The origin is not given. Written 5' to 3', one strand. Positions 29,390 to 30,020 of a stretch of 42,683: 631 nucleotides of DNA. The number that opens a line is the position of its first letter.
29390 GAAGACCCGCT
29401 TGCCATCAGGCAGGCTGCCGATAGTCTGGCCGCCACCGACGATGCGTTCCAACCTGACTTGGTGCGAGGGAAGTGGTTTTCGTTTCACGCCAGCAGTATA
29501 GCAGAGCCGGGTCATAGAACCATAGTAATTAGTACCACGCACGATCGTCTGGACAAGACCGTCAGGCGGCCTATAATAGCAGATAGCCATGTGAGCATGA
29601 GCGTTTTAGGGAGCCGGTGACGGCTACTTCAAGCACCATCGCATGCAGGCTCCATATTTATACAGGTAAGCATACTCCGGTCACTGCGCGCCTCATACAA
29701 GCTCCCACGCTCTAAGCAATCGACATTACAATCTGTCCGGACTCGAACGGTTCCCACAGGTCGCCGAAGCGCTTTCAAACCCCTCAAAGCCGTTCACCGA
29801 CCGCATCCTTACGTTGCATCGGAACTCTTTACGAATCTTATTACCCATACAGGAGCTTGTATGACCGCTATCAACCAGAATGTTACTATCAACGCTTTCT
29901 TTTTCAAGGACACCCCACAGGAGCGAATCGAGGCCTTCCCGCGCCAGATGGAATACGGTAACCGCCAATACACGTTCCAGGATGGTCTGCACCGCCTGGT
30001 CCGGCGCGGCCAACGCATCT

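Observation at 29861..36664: Two paralogous 88-codon genes, each directly 5' of a DNA-damage-type gene (YdjM-like hydrolase; Y-family polymerase)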

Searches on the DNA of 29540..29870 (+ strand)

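Call 91: search_rna_families(source=window, start=29540, end=29870, threshold=evalue, max_evalue=10)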
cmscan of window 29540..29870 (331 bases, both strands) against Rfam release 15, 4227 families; matches with E-value up to 10: 2.
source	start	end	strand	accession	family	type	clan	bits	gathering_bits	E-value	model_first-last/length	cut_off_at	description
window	29550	29608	-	RF00057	RyhB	Gene; sRNA;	-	13.1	55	9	1-67/67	no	RyhB RNA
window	29817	29846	-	RF02133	HOXB13-AS1_2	Gene; lncRNA;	-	10.5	40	5.2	50-81/81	no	HOXB13 antisense RNA 1 conserved region 2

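Call 103: build_rna_model(alignment_id=A9)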
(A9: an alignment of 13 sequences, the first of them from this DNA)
Model R1 built from alignment A9 (13 sequences, 120 columns); structure: RNAalifold consensus.
model positions 91; base pairs 23; branch points 1; effective number of sequences 3.67; information 0.627 bits per position. Calibrated on 0.2 Mb of random sequence (short: E-values are rough).
structure used (alignment columns):
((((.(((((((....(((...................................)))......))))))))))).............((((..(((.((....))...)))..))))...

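Call 104: search_with_rna_model(model_id=R1, sources=[window, L001, L002, L003, L004, L005, L006, L007, L008, L009, L010, L011, L012, L013, L014, L015, L016, L017, L018, L019, L020, L021, L022, L023, L024, L025, L026, L027, L028, L029, L030, L031, L032, L033, L034, L035, L036, L037, L038, L039, L040, L041, L042, L043, L044, L045, L046, L047, L048, L049, L050, L051, L052, L053, L054, L055, L056, L057, L058, L059, L060, L061, L062, L063, L064, L065, L066, L067, L068, L069, L070, L071, L072, L073, L074, L075, L076, L077, L078, L079, L080, L081, L082, L083, L084, L085, L086, L087, L088, L089, L090, L091], max_evalue=1)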
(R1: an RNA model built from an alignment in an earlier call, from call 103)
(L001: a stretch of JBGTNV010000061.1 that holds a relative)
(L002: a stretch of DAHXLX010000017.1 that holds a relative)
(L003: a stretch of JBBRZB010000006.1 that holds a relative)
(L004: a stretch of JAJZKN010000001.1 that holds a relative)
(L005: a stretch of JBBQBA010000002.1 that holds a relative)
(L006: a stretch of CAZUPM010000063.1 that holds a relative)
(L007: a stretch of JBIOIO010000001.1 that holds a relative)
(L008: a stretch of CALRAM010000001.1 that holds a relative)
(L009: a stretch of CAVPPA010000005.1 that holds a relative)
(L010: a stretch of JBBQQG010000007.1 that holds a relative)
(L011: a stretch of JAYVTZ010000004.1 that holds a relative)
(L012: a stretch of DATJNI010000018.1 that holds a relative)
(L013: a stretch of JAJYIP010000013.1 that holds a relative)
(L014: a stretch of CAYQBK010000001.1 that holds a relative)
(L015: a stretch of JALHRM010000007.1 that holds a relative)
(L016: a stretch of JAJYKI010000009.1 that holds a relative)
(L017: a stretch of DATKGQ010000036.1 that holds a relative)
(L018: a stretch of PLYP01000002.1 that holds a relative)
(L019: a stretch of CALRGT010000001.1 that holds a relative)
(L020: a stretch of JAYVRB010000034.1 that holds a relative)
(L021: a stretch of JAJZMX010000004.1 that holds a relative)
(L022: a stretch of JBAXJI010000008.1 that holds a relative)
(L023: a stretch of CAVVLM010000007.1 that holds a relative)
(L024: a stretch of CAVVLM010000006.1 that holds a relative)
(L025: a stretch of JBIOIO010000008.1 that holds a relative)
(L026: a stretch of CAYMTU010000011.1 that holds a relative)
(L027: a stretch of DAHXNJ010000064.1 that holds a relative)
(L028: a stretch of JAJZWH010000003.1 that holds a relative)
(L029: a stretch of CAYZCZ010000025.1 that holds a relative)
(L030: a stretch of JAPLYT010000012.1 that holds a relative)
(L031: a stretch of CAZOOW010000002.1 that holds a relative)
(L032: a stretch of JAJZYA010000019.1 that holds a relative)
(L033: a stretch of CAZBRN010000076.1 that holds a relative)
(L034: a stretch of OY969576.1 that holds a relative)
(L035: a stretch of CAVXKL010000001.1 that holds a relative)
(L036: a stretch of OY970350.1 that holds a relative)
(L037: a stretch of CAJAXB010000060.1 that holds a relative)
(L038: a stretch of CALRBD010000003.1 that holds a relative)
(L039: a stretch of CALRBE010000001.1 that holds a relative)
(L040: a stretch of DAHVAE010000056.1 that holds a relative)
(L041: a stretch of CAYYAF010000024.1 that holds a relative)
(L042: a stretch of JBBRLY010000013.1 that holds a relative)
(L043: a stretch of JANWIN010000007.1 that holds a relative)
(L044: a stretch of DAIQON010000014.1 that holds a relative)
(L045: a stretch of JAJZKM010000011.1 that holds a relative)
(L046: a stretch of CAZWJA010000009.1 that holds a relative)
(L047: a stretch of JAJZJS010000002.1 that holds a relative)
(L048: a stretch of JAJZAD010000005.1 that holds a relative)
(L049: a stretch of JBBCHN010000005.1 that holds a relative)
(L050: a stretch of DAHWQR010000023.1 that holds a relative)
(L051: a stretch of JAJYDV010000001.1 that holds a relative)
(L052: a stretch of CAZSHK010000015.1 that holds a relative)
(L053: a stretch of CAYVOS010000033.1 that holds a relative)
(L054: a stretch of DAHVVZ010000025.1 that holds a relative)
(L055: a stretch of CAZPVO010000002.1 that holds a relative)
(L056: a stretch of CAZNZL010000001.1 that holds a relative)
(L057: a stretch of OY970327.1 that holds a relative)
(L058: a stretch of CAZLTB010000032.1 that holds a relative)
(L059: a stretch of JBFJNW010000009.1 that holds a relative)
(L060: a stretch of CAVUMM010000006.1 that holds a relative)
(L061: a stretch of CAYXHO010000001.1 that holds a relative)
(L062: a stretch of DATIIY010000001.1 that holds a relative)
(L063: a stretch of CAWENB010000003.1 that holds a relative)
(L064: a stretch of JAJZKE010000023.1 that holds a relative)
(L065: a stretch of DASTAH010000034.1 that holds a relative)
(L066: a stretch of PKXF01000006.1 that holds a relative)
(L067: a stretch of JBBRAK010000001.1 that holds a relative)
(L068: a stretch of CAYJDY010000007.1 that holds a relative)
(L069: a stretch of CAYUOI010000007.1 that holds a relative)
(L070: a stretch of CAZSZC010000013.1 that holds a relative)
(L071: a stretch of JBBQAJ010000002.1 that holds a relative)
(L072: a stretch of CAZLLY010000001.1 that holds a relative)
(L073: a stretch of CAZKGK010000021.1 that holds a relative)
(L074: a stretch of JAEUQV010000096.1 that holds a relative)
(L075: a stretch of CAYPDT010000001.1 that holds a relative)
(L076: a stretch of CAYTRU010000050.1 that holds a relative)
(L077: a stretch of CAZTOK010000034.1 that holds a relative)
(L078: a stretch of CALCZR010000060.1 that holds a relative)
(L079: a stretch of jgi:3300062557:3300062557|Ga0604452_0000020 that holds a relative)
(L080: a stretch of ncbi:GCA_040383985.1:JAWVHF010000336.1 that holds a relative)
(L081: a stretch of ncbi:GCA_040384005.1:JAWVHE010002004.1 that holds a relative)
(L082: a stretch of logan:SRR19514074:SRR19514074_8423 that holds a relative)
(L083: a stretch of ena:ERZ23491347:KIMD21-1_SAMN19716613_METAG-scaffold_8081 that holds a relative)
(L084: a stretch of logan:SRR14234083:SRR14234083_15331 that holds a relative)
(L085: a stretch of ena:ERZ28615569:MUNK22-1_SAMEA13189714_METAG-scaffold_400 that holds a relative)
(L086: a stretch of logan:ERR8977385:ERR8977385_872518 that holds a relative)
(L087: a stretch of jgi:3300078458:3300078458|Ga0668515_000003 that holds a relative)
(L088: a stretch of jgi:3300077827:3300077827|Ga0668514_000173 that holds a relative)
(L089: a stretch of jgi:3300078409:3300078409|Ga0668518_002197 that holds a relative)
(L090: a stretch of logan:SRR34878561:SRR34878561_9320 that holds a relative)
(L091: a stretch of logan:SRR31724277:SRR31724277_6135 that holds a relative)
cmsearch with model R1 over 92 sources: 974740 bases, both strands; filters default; matches with E-value up to 1: 85.
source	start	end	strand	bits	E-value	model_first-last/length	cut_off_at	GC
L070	4363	4453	+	82.5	3.2e-16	1-91/91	no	0.46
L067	3987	4078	+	79.2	1.9e-15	1-91/91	no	0.47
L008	5511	5603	+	78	3.6e-15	1-91/91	no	0.47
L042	5501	5589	+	77.9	3.8e-15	1-91/91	no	0.48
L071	4842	4933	+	75.2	1.6e-14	1-91/91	no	0.48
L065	4656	4741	+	74.6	2.2e-14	1-91/91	no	0.48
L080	5774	5858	+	73.4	4.2e-14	1-91/91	no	0.54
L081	4129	4213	+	73.4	4.2e-14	1-91/91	no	0.54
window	29585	29695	+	73.2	4.6e-14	1-91/91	no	0.54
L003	5391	5471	+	72.9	5.7e-14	1-91/91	no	0.56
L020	5392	5476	+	72.4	7.1e-14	1-91/91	no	0.44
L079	5695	5779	+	71.4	1.2e-13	1-91/91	no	0.48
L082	5687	5804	+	66.5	1.8e-12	1-91/91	no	0.54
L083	2456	2573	+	66.1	2.2e-12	1-91/91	no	0.56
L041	5484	5619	+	60.3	4.9e-11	1-91/91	no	0.51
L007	5473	5553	+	58.7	1.1e-10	1-91/91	no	0.53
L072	5126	5214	+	57.1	2.6e-10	1-91/91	no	0.52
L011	5705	5815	+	53.9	1.4e-09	1-91/91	no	0.43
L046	5192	5283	+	52.7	2.9e-09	1-91/91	no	0.51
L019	5715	5820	+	47.9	3.7e-08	1-91/91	no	0.42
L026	4984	5087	+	45.9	1.1e-07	1-91/91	no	0.54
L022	5712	5820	+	45.5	1.3e-07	1-91/91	no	0.42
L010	4817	4907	+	44.2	2.7e-07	1-91/91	no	0.44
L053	1263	1361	+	43.9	3.1e-07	1-91/91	no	0.55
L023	4203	4309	+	39.1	4.2e-06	1-91/91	no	0.46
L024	4204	4310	+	39.1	4.2e-06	1-91/91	no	0.46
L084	4737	4801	+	33.3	9.1e-05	1-91/91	no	0.35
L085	4737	4801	+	33.3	9.1e-05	1-91/91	no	0.35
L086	2486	2550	+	33.3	9.1e-05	1-91/91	no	0.35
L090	4757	4845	+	32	0.00018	1-91/91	no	0.52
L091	2865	2953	+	32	0.00018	1-91/91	no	0.52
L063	4766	4849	+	31.9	0.0002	1-91/91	no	0.54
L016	938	999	+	31.8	0.00021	1-91/91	no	0.48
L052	5237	5300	+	31.5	0.00025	1-91/91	no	0.47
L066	5159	5253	+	31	0.00032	1-91/91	no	0.37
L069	4769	4834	+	31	0.00032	1-91/91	no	0.48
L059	5223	5296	+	30.8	0.00037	1-91/91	no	0.43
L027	5632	5725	+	30.7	0.00038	1-91/91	no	0.35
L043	2037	2123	+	30.4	0.00045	1-91/91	no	0.48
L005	8280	8385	-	30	0.00056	1-91/91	no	0.49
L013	5685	5762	+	29.8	0.0006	1-91/91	no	0.44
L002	5734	5782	+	28.7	0.0011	1-91/91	no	0.41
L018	5584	5656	+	28.3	0.0013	1-91/91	no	0.38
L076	2126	2182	+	27.3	0.0023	1-91/91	no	0.46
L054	3322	3415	+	27.3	0.0023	1-91/91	no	0.4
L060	4687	4748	+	27.2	0.0024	1-91/91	no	0.52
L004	5747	5795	+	27.2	0.0025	1-91/91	no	0.41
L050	5603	5696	+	26.6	0.0034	1-91/91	no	0.41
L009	4871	4937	+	26.5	0.0035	1-91/91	no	0.37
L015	5828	5915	+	26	0.0048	1-91/91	no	0.5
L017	4911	4991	+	25.8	0.0052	1-91/91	no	0.38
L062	5239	5317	+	25.5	0.0062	1-91/91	no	0.43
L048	5697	5757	+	24.9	0.0086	1-91/91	no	0.44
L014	5687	5788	+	24.8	0.0092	1-91/91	no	0.43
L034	5166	5223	+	24.5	0.01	1-91/91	no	0.47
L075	5242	5349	+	23.2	0.021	1-91/91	no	0.47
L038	5757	5826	+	23.2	0.021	1-91/91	no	0.33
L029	5214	5293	+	23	0.023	1-91/91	no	0.5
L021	5748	5826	+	22.9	0.024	1-91/91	no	0.37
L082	10602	10677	+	22.8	0.026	1-91/91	no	0.43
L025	5218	5267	+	21.4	0.056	1-91/91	no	0.44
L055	5243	5328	+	21.2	0.061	1-91/91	no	0.43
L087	4734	4802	+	21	0.067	1-91/91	no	0.48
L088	1907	1975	+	21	0.067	1-91/91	no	0.48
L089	1436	1504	+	21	0.067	1-91/91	no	0.48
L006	1279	1382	+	20.8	0.075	1-91/91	no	0.52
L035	5720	5797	+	20.5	0.087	1-91/91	no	0.36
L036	5722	5809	+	20.4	0.093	1-91/91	no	0.41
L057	5222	5295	+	20.4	0.095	1-91/91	no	0.43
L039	5757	5826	+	20.4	0.096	1-91/91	no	0.31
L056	5201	5295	+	20.2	0.1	1-91/91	no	0.41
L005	5223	5295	+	20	0.12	1-91/91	no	0.44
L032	5828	5898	+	19.7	0.14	1-91/91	no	0.34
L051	5606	5699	+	19.2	0.18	1-91/91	no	0.43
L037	1272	1338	+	19.2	0.18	1-91/91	no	0.42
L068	250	314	+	18.7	0.24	1-91/91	no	0.43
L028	5710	5779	+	18.5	0.27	1-91/91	no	0.29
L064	5752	5810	+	18.4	0.27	1-91/91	no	0.34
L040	701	763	+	18.4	0.27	1-91/91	no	0.35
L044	5768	5837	+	17.7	0.4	1-91/91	no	0.4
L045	4435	4519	+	17.4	0.48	1-91/91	no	0.4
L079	10809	10917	+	17.3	0.51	1-91/91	no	0.43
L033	3342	3406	+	16.9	0.63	1-91/91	no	0.42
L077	5191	5264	+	16.1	0.96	1-91/91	no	0.45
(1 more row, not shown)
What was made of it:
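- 29585..29695 (+): 5' structured domain (P1, P1a, P2) of the leader RNA upstream of ORF-A. Covariance model R1 scores 73.2 bits, E=4.6e-14 (call 104; this sequence was in the model's seed alignment, so the match is by construction).
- All 85 model hits lie upstream of family genes on the same strand (call 104).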

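Call 108: search_with_rna_model(model_id=R1, sources=[L098, L099, L100, L101], max_evalue=10)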
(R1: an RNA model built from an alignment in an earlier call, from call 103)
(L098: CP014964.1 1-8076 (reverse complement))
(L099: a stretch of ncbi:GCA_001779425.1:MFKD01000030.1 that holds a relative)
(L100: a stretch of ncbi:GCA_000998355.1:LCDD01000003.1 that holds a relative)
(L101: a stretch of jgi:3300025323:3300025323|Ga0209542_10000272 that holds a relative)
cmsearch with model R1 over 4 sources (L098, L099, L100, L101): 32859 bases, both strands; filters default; matches with E-value up to 10: 0.
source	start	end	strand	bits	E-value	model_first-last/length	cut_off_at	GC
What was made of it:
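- Relatives in Geobacter and Gottesmanbacteria have the protein but not the RNA (call 108), so RNA binding cannot be the family's ancestral role.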

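Call 119: search_with_rna_model(model_id=R1, sources=[window, L001, L002, L003, L004, L005, L006, L007, L008, L009, L010, L011, L012, L013, L014, L015, L016, L017, L018, L019, L020, L021, L022, L023, L025, L026, L027, L028, L029, L030, L031, L032, L033, L034, L035, L036, L037, L038, L040, L041, L042, L043, L044, L045, L046, L047, L048, L049, L050, L051, L052, L053, L054, L055, L056, L057, L058, L059, L060, L061, L062, L063, L064, L065, L066, L067, L068, L069, L070, L071, L072, L073, L074, L075, L076, L077, L078, L079, L080, L082, L084, L087, L090], max_evalue=0.03, make_alignment=true)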
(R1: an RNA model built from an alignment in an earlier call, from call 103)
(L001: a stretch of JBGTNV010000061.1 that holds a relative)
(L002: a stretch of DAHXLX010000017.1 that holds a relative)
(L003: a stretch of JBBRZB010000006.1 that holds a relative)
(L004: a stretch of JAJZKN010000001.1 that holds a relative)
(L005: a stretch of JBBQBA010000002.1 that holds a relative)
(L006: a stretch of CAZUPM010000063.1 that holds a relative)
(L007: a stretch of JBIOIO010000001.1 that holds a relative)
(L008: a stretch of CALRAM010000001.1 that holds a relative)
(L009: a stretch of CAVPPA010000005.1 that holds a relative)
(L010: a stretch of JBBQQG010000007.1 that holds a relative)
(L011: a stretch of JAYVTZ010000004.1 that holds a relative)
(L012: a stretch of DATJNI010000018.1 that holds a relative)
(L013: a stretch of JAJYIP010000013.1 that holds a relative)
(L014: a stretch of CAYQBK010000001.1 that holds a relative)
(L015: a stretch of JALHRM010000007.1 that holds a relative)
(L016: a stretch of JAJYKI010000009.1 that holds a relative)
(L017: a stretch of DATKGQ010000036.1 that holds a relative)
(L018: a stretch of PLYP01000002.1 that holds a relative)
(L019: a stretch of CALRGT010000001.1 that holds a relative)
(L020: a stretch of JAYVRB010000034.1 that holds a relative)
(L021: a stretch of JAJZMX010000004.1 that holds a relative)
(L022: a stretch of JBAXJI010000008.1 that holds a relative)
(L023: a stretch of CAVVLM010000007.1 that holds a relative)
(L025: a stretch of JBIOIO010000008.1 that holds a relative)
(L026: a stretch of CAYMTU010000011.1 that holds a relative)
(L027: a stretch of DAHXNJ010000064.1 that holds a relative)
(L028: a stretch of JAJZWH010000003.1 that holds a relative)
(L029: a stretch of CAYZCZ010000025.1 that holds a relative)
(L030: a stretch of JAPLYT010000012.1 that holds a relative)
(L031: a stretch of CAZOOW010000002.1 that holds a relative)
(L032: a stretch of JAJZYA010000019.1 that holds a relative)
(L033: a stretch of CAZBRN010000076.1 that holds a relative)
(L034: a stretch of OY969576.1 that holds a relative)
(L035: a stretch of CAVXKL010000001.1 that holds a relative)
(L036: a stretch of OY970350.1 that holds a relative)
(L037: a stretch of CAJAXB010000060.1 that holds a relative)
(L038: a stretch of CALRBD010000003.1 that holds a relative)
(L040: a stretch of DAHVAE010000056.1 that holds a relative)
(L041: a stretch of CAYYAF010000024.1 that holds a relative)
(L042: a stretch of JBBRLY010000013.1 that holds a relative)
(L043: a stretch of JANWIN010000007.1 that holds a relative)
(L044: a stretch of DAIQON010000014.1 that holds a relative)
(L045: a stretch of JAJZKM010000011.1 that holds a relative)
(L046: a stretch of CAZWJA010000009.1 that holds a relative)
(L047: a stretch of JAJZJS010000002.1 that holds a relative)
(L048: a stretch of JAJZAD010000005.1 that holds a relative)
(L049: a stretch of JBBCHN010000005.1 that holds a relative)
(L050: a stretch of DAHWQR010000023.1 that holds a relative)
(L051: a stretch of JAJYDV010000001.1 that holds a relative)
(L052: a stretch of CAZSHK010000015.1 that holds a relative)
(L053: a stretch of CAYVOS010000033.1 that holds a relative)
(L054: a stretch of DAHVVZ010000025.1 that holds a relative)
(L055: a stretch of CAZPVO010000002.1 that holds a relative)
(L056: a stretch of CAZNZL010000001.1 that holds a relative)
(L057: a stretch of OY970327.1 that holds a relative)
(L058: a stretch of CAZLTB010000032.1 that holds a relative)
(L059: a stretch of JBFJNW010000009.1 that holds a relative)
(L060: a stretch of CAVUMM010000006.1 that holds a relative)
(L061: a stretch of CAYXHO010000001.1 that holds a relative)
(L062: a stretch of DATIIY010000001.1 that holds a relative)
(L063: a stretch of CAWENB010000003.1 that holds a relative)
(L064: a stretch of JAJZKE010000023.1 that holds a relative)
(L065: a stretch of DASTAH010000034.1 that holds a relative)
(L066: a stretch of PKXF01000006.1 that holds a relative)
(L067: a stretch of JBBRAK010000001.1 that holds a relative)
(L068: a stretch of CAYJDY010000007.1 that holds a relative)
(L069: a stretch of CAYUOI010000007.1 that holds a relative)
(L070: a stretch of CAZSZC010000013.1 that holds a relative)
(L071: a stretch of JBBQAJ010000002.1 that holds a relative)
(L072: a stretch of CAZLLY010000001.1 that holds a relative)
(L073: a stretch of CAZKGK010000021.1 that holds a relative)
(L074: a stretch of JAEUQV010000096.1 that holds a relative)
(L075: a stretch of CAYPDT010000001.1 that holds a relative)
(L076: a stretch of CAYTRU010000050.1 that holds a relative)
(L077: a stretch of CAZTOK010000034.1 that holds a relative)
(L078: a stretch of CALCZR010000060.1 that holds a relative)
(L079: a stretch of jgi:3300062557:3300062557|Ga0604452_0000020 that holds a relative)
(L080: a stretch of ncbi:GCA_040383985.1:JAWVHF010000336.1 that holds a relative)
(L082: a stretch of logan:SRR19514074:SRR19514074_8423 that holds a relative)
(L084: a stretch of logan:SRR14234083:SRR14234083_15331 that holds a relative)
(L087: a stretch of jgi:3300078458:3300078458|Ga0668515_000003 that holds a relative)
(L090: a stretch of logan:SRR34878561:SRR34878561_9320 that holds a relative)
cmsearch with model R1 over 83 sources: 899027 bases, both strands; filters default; matches with E-value up to 0.03: 55.
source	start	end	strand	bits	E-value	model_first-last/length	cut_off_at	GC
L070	4363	4453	+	82.5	3e-16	1-91/91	no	0.46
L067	3987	4078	+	79.2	1.7e-15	1-91/91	no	0.47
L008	5511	5603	+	78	3.3e-15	1-91/91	no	0.47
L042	5501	5589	+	77.9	3.5e-15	1-91/91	no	0.48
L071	4842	4933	+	75.2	1.5e-14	1-91/91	no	0.48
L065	4656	4741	+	74.6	2e-14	1-91/91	no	0.48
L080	5774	5858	+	73.4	3.8e-14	1-91/91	no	0.54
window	29585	29695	+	73.2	4.2e-14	1-91/91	no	0.54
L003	5391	5471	+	72.9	5.2e-14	1-91/91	no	0.56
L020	5392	5476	+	72.4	6.5e-14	1-91/91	no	0.44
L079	5695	5779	+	71.4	1.1e-13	1-91/91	no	0.48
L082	5687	5804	+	66.5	1.6e-12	1-91/91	no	0.54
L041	5484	5619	+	60.3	4.5e-11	1-91/91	no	0.51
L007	5473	5553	+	58.7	1e-10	1-91/91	no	0.53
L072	5126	5214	+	57.1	2.4e-10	1-91/91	no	0.52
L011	5705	5815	+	53.9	1.3e-09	1-91/91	no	0.43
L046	5192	5283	+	52.7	2.6e-09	1-91/91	no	0.51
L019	5715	5820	+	47.9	3.4e-08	1-91/91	no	0.42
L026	4984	5087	+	45.9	1e-07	1-91/91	no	0.54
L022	5712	5820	+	45.5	1.2e-07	1-91/91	no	0.42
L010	4817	4907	+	44.2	2.5e-07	1-91/91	no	0.44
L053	1263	1361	+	43.9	2.9e-07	1-91/91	no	0.55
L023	4203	4309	+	39.1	3.9e-06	1-91/91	no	0.46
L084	4737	4801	+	33.3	8.4e-05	1-91/91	no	0.35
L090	4757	4845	+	32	0.00017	1-91/91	no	0.52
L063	4766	4849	+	31.9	0.00018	1-91/91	no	0.54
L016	938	999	+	31.8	0.0002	1-91/91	no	0.48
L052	5237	5300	+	31.5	0.00023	1-91/91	no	0.47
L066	5159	5253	+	31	0.0003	1-91/91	no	0.37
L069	4769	4834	+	31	0.0003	1-91/91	no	0.48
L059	5223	5296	+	30.8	0.00034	1-91/91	no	0.43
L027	5632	5725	+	30.7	0.00035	1-91/91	no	0.35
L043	2037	2123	+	30.4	0.00041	1-91/91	no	0.48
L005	8280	8385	-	30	0.00052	1-91/91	no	0.49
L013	5685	5762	+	29.8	0.00055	1-91/91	no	0.44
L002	5734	5782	+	28.7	0.001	1-91/91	no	0.41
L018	5584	5656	+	28.3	0.0012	1-91/91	no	0.38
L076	2126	2182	+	27.3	0.0021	1-91/91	no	0.46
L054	3322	3415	+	27.3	0.0021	1-91/91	no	0.4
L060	4687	4748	+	27.2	0.0022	1-91/91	no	0.52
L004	5747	5795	+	27.2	0.0023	1-91/91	no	0.41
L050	5603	5696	+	26.6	0.0031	1-91/91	no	0.41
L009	4871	4937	+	26.5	0.0032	1-91/91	no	0.37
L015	5828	5915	+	26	0.0044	1-91/91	no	0.5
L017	4911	4991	+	25.8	0.0048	1-91/91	no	0.38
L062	5239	5317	+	25.5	0.0057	1-91/91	no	0.43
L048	5697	5757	+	24.9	0.0079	1-91/91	no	0.44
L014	5687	5788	+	24.8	0.0084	1-91/91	no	0.43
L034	5166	5223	+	24.5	0.0094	1-91/91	no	0.47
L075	5242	5349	+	23.2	0.019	1-91/91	no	0.47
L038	5757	5826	+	23.2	0.019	1-91/91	no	0.33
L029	5214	5293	+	23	0.021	1-91/91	no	0.5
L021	5748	5826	+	22.9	0.023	1-91/91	no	0.37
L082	10602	10677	+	22.8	0.024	1-91/91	no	0.43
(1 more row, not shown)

Alignment A11: 55 matches aligned to the model, 216 columns, each read 5' to 3' on its own strand. Consensus structure (alignment columns), stored with it:
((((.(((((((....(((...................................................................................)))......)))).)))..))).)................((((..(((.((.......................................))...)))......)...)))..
